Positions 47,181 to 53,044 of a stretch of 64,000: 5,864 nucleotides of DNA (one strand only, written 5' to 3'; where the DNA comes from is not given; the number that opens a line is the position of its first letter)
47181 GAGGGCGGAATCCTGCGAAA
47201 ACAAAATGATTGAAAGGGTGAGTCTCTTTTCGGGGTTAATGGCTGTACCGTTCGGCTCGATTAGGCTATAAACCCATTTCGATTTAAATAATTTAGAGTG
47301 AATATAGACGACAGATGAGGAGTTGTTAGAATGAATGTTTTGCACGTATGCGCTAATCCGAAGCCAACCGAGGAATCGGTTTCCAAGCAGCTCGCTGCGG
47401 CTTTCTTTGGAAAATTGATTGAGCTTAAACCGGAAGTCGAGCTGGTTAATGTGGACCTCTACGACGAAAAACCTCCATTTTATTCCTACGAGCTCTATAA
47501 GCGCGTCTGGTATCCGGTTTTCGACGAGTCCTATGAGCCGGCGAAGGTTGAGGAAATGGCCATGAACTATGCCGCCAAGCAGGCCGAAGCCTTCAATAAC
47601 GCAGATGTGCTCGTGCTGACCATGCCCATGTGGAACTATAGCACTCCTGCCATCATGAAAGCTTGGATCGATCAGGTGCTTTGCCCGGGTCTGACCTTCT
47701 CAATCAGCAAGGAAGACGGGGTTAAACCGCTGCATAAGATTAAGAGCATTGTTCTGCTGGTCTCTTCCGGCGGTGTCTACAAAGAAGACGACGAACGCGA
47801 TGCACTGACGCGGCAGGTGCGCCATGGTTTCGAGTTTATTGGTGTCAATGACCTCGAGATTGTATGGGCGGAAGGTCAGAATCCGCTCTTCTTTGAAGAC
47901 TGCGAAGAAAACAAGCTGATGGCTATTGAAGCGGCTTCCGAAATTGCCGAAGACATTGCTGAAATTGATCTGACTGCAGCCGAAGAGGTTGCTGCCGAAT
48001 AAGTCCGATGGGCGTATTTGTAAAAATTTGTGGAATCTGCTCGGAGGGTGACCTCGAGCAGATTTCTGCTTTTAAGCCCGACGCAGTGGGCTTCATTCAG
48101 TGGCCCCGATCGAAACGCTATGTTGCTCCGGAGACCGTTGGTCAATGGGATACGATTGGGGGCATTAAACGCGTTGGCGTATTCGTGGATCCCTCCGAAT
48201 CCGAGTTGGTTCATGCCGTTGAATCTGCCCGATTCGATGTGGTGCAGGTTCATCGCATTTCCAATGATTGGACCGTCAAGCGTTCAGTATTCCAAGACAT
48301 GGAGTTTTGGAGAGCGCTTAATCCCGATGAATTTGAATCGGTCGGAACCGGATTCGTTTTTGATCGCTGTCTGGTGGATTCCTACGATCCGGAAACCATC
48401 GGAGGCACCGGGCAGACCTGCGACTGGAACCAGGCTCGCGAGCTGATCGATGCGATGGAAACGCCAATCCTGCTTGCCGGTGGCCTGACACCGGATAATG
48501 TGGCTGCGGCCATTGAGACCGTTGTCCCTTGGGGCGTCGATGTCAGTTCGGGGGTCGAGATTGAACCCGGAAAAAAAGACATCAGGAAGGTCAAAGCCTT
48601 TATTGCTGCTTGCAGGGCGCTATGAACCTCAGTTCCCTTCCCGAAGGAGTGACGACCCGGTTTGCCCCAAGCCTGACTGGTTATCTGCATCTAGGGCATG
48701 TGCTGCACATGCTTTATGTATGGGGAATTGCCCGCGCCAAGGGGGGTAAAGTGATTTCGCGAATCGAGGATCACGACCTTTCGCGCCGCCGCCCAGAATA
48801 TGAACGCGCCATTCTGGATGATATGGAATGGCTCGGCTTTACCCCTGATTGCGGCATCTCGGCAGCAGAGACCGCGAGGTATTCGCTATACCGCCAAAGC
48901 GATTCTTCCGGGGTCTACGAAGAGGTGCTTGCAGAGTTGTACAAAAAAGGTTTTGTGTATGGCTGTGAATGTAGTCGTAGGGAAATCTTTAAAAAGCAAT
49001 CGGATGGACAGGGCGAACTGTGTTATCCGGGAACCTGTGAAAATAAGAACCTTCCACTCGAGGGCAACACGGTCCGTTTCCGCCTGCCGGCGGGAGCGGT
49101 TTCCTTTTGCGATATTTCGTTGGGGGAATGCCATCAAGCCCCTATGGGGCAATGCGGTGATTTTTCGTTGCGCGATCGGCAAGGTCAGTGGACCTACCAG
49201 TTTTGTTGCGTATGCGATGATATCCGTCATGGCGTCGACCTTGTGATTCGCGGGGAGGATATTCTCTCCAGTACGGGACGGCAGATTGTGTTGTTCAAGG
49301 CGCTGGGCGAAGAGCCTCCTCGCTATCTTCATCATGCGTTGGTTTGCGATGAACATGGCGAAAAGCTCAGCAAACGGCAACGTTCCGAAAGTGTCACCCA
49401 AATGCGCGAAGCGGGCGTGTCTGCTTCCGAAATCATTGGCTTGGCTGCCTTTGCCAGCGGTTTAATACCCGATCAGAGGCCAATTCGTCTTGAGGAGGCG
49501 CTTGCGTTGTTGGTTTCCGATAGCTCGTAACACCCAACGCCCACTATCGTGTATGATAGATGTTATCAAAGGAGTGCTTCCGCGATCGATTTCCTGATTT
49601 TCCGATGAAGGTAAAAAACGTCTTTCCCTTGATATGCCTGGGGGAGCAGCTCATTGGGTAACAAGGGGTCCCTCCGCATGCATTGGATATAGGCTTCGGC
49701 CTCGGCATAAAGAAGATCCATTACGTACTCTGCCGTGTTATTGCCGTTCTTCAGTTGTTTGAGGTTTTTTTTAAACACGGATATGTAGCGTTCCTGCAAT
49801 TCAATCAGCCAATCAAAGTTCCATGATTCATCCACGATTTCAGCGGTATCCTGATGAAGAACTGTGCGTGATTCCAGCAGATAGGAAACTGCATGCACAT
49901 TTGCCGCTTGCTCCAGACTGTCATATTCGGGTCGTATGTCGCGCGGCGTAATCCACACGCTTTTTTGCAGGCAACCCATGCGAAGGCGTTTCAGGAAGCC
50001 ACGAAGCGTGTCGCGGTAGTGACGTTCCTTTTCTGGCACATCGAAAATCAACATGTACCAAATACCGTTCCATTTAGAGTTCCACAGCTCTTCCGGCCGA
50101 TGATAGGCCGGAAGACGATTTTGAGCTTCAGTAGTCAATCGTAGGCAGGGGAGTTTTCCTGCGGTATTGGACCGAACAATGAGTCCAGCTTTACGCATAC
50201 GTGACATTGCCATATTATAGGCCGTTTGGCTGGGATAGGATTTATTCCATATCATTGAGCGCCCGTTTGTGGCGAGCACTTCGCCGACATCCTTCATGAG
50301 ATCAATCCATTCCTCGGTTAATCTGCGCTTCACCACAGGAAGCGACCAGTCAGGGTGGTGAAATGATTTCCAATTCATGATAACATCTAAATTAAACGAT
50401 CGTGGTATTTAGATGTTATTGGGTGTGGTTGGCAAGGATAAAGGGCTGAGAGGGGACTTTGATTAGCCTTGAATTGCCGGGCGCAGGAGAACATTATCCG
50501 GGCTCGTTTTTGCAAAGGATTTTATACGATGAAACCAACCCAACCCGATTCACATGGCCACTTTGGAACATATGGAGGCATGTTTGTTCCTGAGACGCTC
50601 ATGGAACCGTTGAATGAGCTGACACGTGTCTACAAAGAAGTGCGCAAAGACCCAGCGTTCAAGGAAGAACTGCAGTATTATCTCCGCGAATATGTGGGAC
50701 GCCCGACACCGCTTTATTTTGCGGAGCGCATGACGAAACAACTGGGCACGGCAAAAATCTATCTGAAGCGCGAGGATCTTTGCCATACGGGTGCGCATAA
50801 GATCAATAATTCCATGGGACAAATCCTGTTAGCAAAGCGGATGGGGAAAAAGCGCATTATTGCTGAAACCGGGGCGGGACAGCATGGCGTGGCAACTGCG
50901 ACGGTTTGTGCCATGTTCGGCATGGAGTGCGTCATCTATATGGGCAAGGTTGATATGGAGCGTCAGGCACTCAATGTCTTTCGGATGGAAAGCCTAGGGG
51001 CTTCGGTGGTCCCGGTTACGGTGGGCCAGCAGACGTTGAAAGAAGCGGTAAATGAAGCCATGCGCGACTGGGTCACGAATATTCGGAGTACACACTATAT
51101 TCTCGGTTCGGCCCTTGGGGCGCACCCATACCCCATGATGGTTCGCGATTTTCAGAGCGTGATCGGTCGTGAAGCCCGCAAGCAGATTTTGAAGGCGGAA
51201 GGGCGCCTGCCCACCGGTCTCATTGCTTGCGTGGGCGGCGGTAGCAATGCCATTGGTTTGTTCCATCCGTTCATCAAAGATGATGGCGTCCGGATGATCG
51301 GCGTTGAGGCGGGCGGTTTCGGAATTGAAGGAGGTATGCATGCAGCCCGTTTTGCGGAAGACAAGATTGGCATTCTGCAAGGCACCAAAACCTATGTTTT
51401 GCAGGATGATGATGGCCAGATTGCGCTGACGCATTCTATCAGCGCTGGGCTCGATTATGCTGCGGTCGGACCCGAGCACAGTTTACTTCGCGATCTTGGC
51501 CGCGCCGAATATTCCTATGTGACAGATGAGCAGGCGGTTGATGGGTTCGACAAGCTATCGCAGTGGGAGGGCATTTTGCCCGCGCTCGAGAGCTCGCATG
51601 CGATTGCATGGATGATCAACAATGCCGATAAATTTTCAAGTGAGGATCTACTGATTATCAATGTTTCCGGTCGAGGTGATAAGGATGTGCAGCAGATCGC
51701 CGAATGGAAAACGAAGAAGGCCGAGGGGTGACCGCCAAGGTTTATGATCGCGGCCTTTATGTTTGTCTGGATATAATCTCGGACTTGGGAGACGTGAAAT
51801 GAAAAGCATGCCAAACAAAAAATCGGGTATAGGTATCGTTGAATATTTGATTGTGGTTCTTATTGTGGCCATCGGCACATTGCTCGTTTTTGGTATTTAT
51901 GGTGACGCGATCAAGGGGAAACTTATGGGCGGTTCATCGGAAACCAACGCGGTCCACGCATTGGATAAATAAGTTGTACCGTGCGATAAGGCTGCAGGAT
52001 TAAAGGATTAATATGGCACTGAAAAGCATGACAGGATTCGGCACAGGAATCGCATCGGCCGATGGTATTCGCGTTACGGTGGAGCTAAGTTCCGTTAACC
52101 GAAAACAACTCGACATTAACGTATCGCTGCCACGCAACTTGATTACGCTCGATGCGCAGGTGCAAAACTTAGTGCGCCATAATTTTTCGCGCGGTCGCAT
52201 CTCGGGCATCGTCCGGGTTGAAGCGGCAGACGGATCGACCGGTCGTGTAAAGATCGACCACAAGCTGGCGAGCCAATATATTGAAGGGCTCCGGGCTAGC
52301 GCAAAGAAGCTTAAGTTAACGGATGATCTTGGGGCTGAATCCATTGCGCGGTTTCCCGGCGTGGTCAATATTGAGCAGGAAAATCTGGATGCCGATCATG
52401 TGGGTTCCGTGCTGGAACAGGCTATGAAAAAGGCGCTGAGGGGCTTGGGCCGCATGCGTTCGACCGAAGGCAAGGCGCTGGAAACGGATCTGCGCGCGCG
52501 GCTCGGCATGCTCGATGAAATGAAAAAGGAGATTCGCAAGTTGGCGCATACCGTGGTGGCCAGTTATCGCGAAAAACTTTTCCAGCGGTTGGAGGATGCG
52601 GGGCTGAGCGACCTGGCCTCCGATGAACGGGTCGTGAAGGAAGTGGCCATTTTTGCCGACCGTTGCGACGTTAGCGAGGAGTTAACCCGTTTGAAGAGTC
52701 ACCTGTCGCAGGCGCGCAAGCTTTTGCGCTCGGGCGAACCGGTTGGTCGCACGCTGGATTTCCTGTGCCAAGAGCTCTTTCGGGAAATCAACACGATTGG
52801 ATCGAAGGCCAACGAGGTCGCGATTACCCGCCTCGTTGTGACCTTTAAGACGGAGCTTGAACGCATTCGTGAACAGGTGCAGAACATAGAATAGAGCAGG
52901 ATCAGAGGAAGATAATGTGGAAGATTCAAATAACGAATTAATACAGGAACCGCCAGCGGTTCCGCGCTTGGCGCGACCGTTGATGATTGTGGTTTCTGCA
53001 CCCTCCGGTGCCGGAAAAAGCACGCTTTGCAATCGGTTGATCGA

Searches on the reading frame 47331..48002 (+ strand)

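Call 20: search_protein_families(library=pfam, proteins=[window:47331-48002:+], max_evalue=0.00001)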
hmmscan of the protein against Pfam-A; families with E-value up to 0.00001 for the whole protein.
window:47331-48002:+ (223 aa): 2 families
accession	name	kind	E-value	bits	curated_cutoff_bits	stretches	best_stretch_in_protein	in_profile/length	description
PF02525.22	Flavodoxin_2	-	3.2e-37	128.6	27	1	1-189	1-182/198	Flavodoxin-like fold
PF03358.20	FMN_red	-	1.8e-09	37.8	24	1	1-148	1-116/152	NADPH-dependent FMN reductase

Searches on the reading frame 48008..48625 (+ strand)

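Call 20: search_protein_families(library=pfam, proteins=[window:48008-48625:+], max_evalue=0.00001)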
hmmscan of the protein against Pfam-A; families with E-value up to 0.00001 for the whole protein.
window:48008-48625:+ (205 aa): 1 family
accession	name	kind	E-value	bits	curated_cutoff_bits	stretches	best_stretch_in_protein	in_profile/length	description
PF00697.28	PRAI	-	1.3e-36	126.6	22.7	1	5-200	1-192/193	N-(5'phosphoribosyl)anthranilate (PRA) isomerase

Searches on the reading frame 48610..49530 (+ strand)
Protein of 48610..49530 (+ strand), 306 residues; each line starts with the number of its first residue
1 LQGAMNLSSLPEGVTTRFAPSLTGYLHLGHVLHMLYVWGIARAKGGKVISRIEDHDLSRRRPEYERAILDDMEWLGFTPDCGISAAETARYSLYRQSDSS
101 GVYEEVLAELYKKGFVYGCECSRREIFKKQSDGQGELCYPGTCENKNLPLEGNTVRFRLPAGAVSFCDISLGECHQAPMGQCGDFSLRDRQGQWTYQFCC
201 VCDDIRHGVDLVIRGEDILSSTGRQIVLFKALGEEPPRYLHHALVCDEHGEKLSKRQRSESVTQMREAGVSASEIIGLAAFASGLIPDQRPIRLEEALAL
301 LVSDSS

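Call 20: search_protein_families(library=pfam, proteins=[window:48610-49530:+], max_evalue=0.00001)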
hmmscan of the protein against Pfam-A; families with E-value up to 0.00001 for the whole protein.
window:48610-49530:+ (306 aa): 1 family
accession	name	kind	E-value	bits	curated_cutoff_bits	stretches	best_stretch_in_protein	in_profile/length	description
PF00749.27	tRNA-synt_1c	-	2.2e-47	161.9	23.4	1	14-267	2-260/314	tRNA synthetases class I (E and Q), catalytic domain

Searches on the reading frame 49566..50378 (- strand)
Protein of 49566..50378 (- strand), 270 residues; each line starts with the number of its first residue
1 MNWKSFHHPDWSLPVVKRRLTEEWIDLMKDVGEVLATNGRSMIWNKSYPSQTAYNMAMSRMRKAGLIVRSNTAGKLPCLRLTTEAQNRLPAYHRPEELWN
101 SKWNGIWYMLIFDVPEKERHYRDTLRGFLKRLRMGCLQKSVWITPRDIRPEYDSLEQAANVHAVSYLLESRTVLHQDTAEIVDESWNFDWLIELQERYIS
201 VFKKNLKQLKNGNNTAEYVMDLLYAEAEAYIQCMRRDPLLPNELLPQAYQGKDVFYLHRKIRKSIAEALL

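Call 20: search_protein_families(library=pfam, proteins=[window:49566-50378:-], max_evalue=0.00001)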
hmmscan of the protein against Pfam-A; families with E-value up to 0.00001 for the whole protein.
window:49566-50378:- (270 aa): 1 family
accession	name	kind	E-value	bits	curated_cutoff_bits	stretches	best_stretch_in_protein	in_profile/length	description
PF20803.2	PaaX_M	-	3e-24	85.3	24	1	101-182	2-83/83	PaaX protein central Cas2-like domain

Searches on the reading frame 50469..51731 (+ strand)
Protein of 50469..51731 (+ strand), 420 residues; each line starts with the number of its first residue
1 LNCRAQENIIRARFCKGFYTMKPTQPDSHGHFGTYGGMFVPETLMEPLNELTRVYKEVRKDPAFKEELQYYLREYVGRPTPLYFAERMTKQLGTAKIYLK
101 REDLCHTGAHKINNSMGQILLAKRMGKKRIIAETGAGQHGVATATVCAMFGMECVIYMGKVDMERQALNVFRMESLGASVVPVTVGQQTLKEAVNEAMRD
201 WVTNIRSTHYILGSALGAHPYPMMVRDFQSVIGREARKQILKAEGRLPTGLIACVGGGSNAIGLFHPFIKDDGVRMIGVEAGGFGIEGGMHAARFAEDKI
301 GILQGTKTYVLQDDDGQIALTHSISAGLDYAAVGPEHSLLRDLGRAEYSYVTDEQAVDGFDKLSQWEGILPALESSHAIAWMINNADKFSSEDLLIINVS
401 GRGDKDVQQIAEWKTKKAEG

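Call 20: search_protein_families(library=pfam, proteins=[window:50469-51731:+], max_evalue=0.00001)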
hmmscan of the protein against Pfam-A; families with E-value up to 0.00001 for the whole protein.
window:50469-51731:+ (420 aa): 1 family
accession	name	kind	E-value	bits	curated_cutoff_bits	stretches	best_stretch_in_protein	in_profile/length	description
PF00291.31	PALP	-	2.4e-39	135.9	35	1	77-400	5-294/295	Pyridoxal-phosphate dependent enzyme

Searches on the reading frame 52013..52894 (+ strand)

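Call 20: search_protein_families(library=pfam, proteins=[window:52013-52894:+], max_evalue=0.00001)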
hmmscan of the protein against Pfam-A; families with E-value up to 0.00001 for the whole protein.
window:52013-52894:+ (293 aa): 2 families
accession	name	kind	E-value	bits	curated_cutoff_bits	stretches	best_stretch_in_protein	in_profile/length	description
PF08340.16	YicC-like_C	-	3.4e-44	150.3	27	1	174-293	1-120/120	Endoribonuclease YicC-like, C-terminal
PF03755.18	YicC-like_N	-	6.2e-39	134.3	25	1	3-157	1-155/156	Endoribonuclease YicC-like, N-terminal region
